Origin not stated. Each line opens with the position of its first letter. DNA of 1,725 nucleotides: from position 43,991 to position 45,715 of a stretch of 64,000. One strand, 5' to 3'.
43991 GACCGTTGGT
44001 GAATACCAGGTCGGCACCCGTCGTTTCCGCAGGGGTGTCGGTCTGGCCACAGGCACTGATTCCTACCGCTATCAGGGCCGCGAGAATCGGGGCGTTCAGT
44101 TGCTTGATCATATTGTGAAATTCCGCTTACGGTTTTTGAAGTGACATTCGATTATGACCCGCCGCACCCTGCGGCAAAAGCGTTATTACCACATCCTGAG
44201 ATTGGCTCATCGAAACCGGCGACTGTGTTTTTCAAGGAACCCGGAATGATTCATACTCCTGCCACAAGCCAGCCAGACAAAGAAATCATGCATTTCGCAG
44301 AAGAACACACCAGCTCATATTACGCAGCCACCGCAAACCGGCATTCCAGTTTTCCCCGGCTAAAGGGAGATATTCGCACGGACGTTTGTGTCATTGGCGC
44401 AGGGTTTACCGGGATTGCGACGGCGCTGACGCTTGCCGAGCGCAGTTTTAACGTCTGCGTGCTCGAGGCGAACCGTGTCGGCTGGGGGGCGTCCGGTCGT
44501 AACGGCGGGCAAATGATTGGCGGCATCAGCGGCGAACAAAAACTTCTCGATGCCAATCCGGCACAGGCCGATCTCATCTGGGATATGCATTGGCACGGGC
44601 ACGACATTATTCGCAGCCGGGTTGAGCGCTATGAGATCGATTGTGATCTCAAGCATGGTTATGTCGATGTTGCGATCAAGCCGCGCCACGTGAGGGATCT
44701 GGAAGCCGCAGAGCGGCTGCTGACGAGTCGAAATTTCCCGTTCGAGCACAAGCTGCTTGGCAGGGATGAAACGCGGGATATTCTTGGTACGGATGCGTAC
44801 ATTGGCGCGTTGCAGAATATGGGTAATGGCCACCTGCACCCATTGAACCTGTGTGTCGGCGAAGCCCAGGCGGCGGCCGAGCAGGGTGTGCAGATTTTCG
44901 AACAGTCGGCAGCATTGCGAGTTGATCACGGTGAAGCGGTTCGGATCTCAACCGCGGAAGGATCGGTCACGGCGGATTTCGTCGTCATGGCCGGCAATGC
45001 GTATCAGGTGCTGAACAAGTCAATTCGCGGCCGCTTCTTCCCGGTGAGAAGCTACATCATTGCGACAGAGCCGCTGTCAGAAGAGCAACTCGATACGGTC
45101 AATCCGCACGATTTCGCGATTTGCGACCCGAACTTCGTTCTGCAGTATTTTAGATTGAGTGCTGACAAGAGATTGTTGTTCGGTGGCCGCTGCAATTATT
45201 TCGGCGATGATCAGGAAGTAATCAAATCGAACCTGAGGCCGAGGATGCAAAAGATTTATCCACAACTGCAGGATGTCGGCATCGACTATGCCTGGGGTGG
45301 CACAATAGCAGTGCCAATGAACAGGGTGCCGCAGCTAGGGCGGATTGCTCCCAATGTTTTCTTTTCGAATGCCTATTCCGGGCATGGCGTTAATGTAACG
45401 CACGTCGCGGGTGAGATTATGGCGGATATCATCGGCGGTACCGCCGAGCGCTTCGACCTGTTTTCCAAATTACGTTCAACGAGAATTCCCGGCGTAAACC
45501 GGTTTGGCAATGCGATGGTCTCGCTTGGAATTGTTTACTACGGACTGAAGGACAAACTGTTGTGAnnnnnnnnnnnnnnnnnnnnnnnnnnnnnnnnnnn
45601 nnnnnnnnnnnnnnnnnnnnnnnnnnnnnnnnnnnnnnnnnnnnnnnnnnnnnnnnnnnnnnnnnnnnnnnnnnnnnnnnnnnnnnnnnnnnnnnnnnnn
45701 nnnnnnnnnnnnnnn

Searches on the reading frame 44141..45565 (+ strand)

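Call 71: search_protein_families(library=pfam, proteins=[window:44141-45565:+], max_evalue=0.001)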
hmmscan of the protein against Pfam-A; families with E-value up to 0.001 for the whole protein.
window:44141-45565:+ (474 aa): 6 families
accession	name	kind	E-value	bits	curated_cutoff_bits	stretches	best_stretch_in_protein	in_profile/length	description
PF01266.30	DAO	-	1.3e-68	232.6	27.9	1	81-429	1-352/353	FAD dependent oxidoreductase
PF01946.23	Thi4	-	4.1e-05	23.4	26.2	1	74-126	12-64/235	Thi4 family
PF13450.12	NAD_binding_8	-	5.6e-05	23.8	21.9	1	84-115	1-34/68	NAD(P)-binding Rossmann-like domain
PF07992.20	Pyr_redox_2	-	0.00013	22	26.1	1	81-117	2-31/291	Pyridine nucleotide-disulphide oxidoreductase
PF13738.12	Pyr_redox_3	-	0.0002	21.2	30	0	84-114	2-33/305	Pyridine nucleotide-disulphide oxidoreductase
PF00890.30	FAD_binding_2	-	0.00057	19.6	20.4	1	81-121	1-41/414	FAD binding domain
